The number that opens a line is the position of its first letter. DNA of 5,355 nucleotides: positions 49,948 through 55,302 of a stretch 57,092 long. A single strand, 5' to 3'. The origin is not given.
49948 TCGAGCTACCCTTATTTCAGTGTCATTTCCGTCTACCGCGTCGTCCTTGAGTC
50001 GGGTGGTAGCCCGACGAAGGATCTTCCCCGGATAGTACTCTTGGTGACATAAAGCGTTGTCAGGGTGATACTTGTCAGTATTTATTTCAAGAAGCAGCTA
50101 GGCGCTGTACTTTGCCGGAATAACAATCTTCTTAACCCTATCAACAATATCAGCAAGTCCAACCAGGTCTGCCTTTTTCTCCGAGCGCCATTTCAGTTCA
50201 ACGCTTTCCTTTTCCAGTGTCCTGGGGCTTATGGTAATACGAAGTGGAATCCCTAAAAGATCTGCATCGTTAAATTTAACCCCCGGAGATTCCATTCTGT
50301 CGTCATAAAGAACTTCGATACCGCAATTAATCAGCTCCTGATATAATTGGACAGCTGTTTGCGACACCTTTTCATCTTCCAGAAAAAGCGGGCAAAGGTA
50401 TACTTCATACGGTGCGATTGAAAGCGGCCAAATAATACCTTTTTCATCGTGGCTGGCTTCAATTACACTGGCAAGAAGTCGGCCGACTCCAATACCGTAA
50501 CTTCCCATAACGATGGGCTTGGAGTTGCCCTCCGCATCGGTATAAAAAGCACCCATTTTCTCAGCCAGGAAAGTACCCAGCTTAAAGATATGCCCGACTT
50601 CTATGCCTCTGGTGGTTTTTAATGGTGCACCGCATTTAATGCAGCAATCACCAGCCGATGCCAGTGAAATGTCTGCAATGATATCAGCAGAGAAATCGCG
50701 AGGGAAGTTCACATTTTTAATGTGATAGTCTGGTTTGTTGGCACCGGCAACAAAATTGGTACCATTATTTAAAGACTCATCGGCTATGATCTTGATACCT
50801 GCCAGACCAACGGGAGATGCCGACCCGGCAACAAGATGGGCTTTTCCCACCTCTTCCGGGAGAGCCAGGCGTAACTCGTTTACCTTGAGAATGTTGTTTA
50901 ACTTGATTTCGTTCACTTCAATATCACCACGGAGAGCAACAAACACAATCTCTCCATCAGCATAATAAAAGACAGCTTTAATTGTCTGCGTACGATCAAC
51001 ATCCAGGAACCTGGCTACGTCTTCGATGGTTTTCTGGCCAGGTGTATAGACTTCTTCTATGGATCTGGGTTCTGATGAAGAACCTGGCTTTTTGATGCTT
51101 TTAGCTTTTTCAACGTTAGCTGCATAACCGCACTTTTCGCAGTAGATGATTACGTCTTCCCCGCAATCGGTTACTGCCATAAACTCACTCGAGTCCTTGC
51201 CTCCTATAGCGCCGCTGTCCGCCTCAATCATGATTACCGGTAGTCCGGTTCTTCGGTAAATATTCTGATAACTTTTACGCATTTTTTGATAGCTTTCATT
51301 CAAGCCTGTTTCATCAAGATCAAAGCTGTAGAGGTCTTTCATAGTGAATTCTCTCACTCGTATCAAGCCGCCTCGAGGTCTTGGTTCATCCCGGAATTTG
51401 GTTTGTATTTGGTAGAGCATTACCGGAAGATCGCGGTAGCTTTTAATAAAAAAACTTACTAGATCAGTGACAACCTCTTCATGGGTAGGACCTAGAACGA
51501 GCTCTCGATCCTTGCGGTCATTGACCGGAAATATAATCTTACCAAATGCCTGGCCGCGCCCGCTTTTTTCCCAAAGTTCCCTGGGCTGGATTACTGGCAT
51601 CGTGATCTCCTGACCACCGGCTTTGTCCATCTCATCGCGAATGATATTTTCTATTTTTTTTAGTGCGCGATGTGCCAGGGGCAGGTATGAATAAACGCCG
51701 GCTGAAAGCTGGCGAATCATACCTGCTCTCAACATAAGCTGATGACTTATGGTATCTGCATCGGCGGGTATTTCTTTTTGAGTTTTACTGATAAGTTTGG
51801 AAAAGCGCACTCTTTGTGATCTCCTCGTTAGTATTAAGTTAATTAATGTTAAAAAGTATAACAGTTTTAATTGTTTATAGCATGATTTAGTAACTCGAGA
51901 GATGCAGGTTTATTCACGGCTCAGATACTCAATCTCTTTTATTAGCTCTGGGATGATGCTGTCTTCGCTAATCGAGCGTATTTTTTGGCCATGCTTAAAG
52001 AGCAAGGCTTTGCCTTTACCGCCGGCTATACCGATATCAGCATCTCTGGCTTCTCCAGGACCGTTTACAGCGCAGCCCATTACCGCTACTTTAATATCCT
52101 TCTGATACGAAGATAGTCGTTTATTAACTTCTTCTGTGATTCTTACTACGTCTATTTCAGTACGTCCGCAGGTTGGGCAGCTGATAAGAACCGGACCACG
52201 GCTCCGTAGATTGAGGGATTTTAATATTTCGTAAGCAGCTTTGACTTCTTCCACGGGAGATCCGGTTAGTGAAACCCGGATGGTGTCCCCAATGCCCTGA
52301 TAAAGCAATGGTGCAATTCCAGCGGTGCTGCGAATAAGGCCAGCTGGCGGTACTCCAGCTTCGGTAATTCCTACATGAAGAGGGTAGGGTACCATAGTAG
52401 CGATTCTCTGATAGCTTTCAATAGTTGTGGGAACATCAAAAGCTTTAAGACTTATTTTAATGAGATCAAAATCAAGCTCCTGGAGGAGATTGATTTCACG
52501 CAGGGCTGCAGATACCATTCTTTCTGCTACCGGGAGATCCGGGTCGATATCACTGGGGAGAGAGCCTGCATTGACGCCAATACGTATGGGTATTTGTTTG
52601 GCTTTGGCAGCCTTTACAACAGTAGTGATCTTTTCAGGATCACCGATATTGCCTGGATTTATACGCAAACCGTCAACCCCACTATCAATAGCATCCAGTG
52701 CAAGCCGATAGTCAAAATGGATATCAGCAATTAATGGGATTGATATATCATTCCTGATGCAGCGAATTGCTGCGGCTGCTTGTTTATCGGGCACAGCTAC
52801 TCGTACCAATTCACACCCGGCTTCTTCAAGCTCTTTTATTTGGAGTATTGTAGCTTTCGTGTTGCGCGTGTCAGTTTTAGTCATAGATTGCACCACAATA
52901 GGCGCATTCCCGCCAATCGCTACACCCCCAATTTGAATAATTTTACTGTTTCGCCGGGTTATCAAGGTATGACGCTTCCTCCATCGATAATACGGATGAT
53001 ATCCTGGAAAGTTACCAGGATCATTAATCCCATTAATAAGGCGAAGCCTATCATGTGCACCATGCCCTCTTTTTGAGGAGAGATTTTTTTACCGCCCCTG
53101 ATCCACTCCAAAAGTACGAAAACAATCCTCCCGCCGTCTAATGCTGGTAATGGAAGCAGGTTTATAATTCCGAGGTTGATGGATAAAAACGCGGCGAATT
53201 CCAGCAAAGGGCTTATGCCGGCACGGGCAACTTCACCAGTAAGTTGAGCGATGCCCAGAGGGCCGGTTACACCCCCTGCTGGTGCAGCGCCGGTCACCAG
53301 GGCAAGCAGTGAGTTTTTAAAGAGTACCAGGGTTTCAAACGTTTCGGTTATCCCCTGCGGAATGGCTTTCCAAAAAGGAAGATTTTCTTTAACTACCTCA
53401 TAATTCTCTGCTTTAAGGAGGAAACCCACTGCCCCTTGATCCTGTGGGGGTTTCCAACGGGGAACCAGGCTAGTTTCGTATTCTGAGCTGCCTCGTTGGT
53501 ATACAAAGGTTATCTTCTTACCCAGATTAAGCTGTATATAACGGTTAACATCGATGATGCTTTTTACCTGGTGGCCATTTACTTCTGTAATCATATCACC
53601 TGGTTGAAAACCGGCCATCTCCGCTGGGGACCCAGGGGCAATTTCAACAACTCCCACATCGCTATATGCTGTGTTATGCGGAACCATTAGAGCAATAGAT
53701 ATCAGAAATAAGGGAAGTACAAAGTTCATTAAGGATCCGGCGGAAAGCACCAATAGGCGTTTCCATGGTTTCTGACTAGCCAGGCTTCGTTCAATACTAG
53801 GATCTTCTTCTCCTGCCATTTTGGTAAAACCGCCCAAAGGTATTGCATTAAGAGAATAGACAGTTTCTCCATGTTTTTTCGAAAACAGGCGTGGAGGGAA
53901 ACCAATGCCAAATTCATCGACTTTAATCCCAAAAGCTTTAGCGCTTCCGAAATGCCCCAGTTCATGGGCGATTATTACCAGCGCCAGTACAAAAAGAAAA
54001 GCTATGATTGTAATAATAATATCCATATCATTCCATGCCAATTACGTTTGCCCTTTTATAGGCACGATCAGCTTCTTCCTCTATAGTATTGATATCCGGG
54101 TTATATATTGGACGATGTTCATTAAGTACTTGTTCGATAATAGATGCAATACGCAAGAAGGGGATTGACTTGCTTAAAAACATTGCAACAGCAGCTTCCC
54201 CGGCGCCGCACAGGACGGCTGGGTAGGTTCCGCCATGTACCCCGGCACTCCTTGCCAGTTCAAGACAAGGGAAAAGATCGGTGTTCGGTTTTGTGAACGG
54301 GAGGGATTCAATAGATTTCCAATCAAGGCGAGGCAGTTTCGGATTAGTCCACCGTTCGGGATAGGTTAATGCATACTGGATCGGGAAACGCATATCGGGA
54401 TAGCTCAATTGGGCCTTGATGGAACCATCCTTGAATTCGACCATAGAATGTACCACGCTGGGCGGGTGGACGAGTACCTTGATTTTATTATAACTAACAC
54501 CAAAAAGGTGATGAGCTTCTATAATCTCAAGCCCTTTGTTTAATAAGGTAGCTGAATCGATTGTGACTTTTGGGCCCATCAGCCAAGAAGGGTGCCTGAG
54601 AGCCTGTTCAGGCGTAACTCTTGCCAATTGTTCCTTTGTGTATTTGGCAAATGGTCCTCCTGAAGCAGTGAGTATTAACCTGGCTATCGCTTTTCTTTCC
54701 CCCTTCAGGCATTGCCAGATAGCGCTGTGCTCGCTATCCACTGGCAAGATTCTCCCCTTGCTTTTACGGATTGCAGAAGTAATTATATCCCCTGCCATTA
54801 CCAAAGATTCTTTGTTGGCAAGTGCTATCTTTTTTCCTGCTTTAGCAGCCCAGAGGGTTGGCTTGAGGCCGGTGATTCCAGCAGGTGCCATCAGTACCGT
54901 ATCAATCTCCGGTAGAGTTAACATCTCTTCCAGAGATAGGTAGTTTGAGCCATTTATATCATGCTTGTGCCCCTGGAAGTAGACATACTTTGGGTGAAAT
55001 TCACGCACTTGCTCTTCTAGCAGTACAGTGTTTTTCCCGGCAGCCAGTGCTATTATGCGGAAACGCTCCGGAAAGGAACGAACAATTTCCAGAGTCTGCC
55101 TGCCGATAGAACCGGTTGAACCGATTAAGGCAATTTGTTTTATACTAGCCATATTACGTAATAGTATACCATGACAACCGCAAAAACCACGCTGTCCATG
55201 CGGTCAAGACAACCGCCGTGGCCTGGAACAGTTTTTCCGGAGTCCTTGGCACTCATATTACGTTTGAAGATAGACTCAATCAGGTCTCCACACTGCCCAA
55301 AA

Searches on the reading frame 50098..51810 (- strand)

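Call 32: search_protein_families(library=ncbifam, proteins=[window:50098-51810:-], max_evalue=0.00001)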
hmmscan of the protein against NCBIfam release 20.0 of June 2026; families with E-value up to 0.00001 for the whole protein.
window:50098-51810:- (570 aa): 10 families
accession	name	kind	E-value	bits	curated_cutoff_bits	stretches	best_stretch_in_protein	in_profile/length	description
NF006625.0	PRK09194.1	equivalog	2.4e-224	746.4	558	1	1-559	1-558/559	proline--tRNA ligase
TIGR00409.1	proS_fam_II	equivalog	3.3e-190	633.7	306.7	1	1-558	1-564/568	proline--tRNA ligase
NF008979.1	PRK12325.1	exception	6.9e-148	493.1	550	2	1-233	1-233/437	proline--tRNA ligase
TIGR00408.1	proS_fam_I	equivalog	1.6e-42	146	437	2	391-563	207-381/475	proline--tRNA ligase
TIGR00418.1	thrS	equivalog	5e-27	95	383.65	2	33-190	187-344/565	threonine--tRNA ligase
NF003211.1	PRK04173.1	equivalog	2.5e-20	72.8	312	1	439-555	328-450/454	glycine--tRNA ligase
TIGR00389.1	glyS_dimeric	equivalog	2.2e-17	62.8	243.3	1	440-561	437-563/565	glycine--tRNA ligase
NF003068.0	PRK03991.1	equivalog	6.7e-14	51.2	484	1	416-561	442-590/613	threonine--tRNA ligase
TIGR00442.1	hisS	equivalog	3.5e-12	46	286.75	1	38-159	5-124/406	histidine--tRNA ligase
TIGR00414.1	serS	equivalog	4.1e-09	35.9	301.65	1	59-203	185-329/418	serine--tRNA ligase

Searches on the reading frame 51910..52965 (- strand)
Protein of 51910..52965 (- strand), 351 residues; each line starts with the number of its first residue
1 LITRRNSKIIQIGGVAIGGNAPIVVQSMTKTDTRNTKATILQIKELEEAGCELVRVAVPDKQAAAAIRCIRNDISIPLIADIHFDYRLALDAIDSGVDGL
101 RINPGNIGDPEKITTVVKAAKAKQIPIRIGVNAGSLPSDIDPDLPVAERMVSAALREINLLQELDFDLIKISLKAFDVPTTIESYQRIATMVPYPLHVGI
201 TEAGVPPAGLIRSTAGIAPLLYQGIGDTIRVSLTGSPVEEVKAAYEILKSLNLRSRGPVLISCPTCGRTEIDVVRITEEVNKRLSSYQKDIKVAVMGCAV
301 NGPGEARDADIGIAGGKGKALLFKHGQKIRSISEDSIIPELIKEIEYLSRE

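Call 32: search_protein_families(library=ncbifam, proteins=[window:51910-52965:-], max_evalue=0.00001)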
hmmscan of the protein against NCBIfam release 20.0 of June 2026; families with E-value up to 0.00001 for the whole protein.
window:51910-52965:- (351 aa): 4 families
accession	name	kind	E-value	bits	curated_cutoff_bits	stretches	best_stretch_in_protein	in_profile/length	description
NF001540.0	PRK00366.1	equivalog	7.7e-141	469.1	345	1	2-347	11-359/364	flavodoxin-dependent (E)-4-hydroxy-3-methylbut-2-enyl-diphosphate synthase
TIGR00612.1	ispG_gcpE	equivalog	3.9e-119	398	280.25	1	4-345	1-356/357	(E)-4-hydroxy-3-methylbut-2-enyl-diphosphate synthase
NF001912.0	PRK00694.1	equivalog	6.6e-63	213.2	1045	3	111-249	145-289/606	4-hydroxy-3-methylbut-2-en-1-yl diphosphate synthase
NF002534.0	PRK02048.1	equivalog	9.7e-61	206.2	886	3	3-112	7-120/613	4-hydroxy-3-methylbut-2-en-1-yl diphosphate synthase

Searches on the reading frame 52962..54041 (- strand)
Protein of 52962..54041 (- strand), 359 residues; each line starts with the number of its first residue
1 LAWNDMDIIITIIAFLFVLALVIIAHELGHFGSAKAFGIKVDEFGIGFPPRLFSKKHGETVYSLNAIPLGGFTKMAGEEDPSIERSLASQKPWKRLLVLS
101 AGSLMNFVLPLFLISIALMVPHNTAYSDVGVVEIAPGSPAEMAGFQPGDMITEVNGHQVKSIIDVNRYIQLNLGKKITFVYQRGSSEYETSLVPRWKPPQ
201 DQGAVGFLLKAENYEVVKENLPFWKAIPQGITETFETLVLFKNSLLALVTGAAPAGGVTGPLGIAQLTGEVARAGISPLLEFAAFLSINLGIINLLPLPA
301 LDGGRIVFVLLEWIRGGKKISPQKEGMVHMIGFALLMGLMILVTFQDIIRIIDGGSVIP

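Call 32: search_protein_families(library=ncbifam, proteins=[window:52962-54041:-], max_evalue=0.00001)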
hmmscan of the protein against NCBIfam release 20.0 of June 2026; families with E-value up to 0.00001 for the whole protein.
window:52962-54041:- (359 aa): 7 families
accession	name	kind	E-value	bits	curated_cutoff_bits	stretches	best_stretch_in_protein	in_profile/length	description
TIGR00054.1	TIGR00054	equivalog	1.5e-75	254.7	147.55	2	130-351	205-419/421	RIP metalloprotease RseP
NF008046.0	PRK10779.1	equivalog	2.9e-49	168.4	477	2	127-350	222-449/450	sigma E protease regulator RseP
TIGR02037.1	degP_htrA_DO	subfamily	6.1e-09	35.3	416.2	1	131-190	263-323/434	Do family serine endopeptidase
NF041199.1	trx7_PDZ_seleno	equivalog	5.2e-08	32.2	300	1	131-197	207-277/390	Trx7/PDZ domain-containing (seleno)protein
TIGR02860.1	spore_IV_B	equivalog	1.9e-07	30.4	305.25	1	135-201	121-187/402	SpoIVB peptidase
NF041521.1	HhoA_HhoB_HtrA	equivalog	8.8e-07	28.5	450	1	128-189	264-326/335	HhoA/HhoB/HtrA family serine endopeptidase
TIGR00225.1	prc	subfamily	8.4e-06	25.1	218.6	0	128-180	63-114/335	C-terminal processing peptidase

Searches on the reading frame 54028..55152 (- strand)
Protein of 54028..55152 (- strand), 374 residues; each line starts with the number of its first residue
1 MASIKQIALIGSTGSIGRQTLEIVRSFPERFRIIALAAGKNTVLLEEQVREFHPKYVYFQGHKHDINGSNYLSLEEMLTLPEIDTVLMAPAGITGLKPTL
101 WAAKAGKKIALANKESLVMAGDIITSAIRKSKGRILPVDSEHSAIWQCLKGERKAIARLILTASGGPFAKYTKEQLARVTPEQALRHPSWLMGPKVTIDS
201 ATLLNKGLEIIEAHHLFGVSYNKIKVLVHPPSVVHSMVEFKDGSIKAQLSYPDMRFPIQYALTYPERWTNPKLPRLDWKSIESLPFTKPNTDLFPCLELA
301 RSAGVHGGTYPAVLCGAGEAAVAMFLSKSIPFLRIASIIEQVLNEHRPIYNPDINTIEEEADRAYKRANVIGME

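Call 32: search_protein_families(library=ncbifam, proteins=[window:54028-55152:-], max_evalue=0.00001)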
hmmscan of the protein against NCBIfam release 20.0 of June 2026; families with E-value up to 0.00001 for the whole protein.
window:54028-55152:- (374 aa): 3 families
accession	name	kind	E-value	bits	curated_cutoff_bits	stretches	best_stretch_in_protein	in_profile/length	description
NF009114.0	PRK12464.1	equivalog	9.2e-130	433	461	1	4-368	2-378/389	1-deoxy-D-xylulose-5-phosphate reductoisomerase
TIGR00243.1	Dxr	equivalog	4.1e-124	414.4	315.7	1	4-366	1-378/389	1-deoxy-D-xylulose-5-phosphate reductoisomerase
NF003938.0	PRK05447.1-1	equivalog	7.2e-108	361.1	515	1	5-356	2-377/398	1-deoxy-D-xylulose-5-phosphate reductoisomerase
